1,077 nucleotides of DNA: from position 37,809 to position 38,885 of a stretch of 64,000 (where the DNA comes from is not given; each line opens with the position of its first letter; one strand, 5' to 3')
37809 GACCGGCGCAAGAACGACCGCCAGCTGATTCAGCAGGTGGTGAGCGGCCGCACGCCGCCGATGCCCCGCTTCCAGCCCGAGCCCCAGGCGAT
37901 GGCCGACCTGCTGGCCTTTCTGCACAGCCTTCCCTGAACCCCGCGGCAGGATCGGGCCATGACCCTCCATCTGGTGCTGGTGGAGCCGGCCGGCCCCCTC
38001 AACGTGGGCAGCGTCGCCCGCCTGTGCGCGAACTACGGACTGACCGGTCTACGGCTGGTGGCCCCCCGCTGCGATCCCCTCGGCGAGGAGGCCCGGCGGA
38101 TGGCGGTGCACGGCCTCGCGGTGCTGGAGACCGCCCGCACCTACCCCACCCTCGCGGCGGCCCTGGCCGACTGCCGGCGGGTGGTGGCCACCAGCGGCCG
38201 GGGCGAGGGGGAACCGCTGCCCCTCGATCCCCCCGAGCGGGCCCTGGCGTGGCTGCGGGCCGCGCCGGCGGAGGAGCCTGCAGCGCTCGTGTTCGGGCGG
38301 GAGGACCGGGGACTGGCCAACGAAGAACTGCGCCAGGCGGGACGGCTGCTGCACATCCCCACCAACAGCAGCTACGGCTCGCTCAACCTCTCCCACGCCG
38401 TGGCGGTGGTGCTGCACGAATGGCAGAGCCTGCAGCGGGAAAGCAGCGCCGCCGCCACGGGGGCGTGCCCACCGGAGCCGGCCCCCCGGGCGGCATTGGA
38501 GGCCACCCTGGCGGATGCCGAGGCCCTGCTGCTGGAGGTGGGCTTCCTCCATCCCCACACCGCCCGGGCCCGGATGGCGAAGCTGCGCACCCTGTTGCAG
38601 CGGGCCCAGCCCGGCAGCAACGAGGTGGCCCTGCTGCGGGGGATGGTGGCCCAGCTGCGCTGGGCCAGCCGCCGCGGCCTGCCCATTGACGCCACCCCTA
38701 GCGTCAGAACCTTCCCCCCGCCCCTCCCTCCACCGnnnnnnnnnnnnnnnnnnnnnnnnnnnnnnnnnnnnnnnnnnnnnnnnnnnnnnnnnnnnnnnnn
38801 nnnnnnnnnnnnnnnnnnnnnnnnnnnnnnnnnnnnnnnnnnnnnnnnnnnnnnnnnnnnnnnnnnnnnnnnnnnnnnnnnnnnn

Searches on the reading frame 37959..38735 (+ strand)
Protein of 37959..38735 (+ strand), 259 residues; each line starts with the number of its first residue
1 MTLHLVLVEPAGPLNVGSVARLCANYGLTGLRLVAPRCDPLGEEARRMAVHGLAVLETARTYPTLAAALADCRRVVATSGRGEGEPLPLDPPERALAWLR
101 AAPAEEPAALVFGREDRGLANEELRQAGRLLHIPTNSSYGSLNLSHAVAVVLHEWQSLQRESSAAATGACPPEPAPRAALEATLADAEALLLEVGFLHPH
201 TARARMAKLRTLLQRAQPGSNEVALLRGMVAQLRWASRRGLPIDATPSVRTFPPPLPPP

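Call 40: search_protein_families(library=ncbifam, proteins=[window:37959-38735:+], max_evalue=0.00001)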
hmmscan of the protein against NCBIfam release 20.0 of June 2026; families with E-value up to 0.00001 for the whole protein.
window:37959-38735:+ (259 aa): 9 families
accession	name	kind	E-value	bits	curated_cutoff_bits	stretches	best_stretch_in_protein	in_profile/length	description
TIGR00050.1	rRNA_methyl_1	subfamily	1.6e-55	188.5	167.15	1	3-235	5-230/233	TrmJ/YjtD family RNA methyltransferase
NF011694.0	PRK15114.1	equivalog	2.6e-34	118.9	280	1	3-234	5-238/246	tRNA (cytosine(32)/uridine(32)-2'-O)-methyltransferase TrmJ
NF007752.0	PRK10433.1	equivalog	4.5e-30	104.8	212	1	1-168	1-168/228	tRNA/rRNA methyltransferase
NF041077.1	tRNAmeth_TrmJ_Sulfolob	equivalog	3.3e-29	102.1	350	1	3-161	2-157/229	tRNA (cytidine-2'-O-)-methyltransferase TrmJ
TIGR00185.1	tRNA_yibK_trmL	equivalog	3.5e-12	46.5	190.6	0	109-159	97-148/154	tRNA (uridine(34)/cytosine(34)/5-carboxymethylaminomethyluridine(34)-2'-O)-methyltransferase TrmL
TIGR00186.1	rRNA_methyl_3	equivalog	1.2e-09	38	160.15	1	3-157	94-238/240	23S rRNA (guanosine(2251)-2'-O)-methyltransferase RlmB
NF007683.0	PRK10358.1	equivalog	8.1e-09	35.6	282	1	3-158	2-148/157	tRNA (uridine(34)/cytosine(34)/5-carboxymethylaminomethyluridine(34)-2'-O)-methyltransferase TrmL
NF008117.0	PRK10864.1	equivalog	7.6e-06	25.4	267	0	6-156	200-339/344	tRNA/rRNA methyltransferase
NF008295.0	PRK11081.1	equivalog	7.9e-06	25.6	227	0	106-163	112-168/230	tRNA (guanosine(18)-2'-O)-methyltransferase TrmH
